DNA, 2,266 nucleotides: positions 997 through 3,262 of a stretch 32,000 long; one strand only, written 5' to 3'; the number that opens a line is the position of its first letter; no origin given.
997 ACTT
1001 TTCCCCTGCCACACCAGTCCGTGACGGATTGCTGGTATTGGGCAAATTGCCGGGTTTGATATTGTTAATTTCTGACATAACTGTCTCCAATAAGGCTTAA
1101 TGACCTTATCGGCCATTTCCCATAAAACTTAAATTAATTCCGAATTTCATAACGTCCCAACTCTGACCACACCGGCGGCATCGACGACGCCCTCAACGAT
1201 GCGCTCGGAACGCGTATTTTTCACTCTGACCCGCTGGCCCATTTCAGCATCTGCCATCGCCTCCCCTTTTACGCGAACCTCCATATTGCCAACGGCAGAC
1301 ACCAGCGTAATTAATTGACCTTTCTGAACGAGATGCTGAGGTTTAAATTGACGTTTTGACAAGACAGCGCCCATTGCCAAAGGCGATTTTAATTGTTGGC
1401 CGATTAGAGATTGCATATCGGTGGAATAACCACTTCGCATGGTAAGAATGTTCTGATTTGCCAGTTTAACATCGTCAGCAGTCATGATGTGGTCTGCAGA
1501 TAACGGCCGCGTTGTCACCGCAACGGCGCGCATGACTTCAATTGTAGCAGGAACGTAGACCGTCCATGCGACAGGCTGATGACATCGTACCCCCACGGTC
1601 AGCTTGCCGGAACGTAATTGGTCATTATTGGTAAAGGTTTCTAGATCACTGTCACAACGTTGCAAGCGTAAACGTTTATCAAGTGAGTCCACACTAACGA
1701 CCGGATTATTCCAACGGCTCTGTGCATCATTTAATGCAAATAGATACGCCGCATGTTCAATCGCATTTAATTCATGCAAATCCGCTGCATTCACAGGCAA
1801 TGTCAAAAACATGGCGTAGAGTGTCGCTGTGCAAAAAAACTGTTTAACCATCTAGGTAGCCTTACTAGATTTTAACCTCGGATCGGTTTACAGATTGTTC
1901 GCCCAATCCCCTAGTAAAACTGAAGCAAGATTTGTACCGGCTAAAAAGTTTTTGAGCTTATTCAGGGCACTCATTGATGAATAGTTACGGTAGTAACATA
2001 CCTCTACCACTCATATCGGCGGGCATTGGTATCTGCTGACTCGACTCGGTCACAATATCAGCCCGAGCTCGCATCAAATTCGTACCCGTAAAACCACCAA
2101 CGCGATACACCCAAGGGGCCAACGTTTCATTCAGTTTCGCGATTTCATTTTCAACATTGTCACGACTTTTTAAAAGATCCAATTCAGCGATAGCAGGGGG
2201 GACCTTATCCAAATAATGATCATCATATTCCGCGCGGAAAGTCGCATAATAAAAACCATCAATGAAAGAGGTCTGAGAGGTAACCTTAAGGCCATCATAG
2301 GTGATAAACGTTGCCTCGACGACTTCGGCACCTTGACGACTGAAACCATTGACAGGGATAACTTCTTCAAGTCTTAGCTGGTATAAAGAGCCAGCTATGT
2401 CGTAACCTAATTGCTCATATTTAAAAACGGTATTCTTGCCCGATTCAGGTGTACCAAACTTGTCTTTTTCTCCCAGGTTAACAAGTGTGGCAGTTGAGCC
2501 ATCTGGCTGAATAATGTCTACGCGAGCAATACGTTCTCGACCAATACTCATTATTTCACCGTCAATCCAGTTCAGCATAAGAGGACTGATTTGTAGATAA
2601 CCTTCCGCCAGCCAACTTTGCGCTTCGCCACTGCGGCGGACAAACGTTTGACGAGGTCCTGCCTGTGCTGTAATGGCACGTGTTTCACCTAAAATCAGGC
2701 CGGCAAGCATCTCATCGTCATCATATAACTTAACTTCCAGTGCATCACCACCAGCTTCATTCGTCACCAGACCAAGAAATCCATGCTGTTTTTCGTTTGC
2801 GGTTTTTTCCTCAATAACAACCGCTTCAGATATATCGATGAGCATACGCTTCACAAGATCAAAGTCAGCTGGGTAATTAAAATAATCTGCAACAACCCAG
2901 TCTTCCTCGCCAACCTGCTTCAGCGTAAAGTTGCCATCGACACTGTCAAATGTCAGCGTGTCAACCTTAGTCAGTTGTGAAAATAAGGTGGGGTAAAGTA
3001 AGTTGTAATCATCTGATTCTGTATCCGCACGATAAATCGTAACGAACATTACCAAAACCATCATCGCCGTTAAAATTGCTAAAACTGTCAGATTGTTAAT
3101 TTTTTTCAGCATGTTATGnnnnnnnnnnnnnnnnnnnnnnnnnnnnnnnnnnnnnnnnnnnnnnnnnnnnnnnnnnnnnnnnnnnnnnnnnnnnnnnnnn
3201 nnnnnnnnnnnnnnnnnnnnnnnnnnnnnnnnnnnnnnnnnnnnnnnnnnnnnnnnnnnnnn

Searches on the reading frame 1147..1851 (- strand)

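Call 75: search_protein_families(library=pfam, max_evalue=0.001, proteins=[window:1147-1851:-])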
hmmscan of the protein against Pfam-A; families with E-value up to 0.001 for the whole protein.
window:1147-1851:- (234 aa): 3 families
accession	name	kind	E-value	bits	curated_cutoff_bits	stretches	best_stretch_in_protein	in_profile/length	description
PF13144.11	ChapFlgA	-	1.5e-29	102.9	23.8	1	109-231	2-122/122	Chaperone for flagella basal body P-ring formation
PF17656.6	ChapFlgA_N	-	1.2e-12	48.5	27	1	52-106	20-77/77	FlgA N-terminal domain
PF08666.17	SAF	-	5.1e-06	27.4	21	1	109-168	2-61/63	SAF domain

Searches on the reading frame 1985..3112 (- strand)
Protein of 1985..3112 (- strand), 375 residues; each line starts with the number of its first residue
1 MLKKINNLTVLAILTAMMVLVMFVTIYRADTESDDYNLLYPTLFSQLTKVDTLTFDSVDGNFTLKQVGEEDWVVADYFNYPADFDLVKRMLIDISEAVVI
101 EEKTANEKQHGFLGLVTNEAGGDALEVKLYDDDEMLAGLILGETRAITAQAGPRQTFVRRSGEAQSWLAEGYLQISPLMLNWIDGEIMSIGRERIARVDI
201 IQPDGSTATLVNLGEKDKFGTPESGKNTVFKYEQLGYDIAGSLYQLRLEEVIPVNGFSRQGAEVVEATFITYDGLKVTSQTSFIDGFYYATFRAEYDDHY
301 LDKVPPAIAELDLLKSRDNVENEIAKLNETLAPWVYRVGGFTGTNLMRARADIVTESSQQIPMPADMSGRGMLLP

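Call 75: search_protein_families(library=pfam, max_evalue=0.001, proteins=[window:1985-3112:-])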
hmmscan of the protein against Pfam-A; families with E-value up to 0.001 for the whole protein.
window:1985-3112:- (375 aa): 1 family
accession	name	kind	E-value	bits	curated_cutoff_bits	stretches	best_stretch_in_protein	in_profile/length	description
PF14238.11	DUF4340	-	1.1e-07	32.6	25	1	72-252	1-168/183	Domain of unknown function (DUF4340)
